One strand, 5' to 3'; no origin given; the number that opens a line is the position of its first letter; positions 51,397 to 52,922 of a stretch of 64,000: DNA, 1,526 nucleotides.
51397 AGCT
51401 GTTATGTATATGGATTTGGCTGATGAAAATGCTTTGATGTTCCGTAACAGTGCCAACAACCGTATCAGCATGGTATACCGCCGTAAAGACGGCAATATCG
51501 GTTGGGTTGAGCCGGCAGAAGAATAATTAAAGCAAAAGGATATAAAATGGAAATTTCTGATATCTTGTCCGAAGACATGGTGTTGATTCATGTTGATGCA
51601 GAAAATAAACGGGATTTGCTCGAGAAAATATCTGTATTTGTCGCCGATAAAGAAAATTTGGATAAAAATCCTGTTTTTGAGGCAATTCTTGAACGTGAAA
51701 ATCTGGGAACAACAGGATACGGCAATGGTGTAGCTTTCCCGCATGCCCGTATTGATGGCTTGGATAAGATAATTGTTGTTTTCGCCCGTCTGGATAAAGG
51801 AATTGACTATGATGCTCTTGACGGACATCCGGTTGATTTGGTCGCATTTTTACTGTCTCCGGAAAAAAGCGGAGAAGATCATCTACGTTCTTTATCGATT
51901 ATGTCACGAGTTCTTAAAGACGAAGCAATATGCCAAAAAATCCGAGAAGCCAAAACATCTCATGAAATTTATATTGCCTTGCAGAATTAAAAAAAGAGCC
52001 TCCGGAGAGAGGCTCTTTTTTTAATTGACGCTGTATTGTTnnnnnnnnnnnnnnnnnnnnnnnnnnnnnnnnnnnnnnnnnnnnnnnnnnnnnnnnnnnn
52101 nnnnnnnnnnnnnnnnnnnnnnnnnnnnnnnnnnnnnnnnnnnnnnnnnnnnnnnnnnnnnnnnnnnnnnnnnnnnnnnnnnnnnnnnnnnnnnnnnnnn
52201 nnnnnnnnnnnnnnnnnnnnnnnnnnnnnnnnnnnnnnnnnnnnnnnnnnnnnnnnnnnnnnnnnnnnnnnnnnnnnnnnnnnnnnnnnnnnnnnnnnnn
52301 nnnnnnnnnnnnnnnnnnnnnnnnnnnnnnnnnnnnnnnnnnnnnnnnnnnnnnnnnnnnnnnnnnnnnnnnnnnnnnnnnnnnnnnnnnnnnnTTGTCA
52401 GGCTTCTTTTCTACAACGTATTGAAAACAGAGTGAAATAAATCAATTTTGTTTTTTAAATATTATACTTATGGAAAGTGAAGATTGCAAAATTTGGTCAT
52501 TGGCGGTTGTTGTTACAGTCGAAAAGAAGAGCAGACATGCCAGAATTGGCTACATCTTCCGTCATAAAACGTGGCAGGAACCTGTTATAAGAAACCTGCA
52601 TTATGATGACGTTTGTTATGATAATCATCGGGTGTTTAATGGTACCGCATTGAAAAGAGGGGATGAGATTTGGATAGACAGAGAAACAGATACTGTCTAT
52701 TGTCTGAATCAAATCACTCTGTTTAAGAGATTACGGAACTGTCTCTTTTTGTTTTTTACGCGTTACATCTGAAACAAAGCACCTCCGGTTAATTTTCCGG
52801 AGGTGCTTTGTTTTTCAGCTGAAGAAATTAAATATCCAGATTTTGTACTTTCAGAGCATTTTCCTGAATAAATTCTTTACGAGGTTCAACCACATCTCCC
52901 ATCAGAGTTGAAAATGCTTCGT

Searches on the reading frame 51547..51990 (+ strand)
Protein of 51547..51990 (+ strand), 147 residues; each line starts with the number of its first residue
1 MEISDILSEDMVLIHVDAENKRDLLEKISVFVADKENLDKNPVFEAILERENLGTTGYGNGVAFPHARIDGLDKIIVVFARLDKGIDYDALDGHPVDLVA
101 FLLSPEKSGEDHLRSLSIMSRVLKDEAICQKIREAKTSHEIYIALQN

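Call 8: search_protein_families(library=ncbifam, proteins=[window:51547-51990:+], max_evalue=0.00001)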
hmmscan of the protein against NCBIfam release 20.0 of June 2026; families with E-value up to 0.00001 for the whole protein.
window:51547-51990:+ (147 aa): 7 families
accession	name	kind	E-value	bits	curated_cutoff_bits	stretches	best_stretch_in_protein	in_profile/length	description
TIGR01419.1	nitro_reg_IIA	equivalog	2.5e-36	124.7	138.7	1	3-146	2-144/145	PTS IIA-like nitrogen regulatory protein PtsN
NF008145.0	PRK10896.1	equivalog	3.5e-34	117.9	221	1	1-143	8-151/161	PTS IIA-like nitrogen regulatory protein PtsN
TIGR00848.1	fruA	subfamily_domain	1.4e-25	89.7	103.5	1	7-132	2-129/129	fructose PTS transporter subunit IIA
NF007389.0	PRK09913.1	equivalog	1.6e-19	70.3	151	1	7-138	4-136/148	PTS fructose transporter subunit IIA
NF007293.0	PRK09765.1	equivalog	8.1e-15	54.3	763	1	1-146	2-150/639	PTS 2-O-a-mannosyl-D-glycerate transporter subunit IIABC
NF008319.0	PRK11109.1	equivalog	1.2e-10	41.2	302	1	8-145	5-139/376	fused PTS fructose transporter subunit IIA/HPr protein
NF011663.0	PRK15083.1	subfamily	1.6e-07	29.8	589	1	8-142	498-631/639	PTS mannitol transporter subunit IICBA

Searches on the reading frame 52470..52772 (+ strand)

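Call 8: search_protein_families(library=ncbifam, proteins=[window:52470-52772:+], max_evalue=0.00001)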
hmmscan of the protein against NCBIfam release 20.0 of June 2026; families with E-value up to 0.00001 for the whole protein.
window:52470-52772:+ (100 aa): 0 families

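Call 39: search_protein_families(library=pfam, proteins=[window:52470-52772:+], max_evalue=0.1)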
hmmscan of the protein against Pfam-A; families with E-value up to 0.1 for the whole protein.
window:52470-52772:+ (100 aa): 1 family
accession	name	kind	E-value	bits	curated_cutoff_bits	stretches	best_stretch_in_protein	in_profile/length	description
PF17092.11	PCB_OB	-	0.024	15.8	27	0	8-82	33-108/111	Penicillin-binding protein OB-like domain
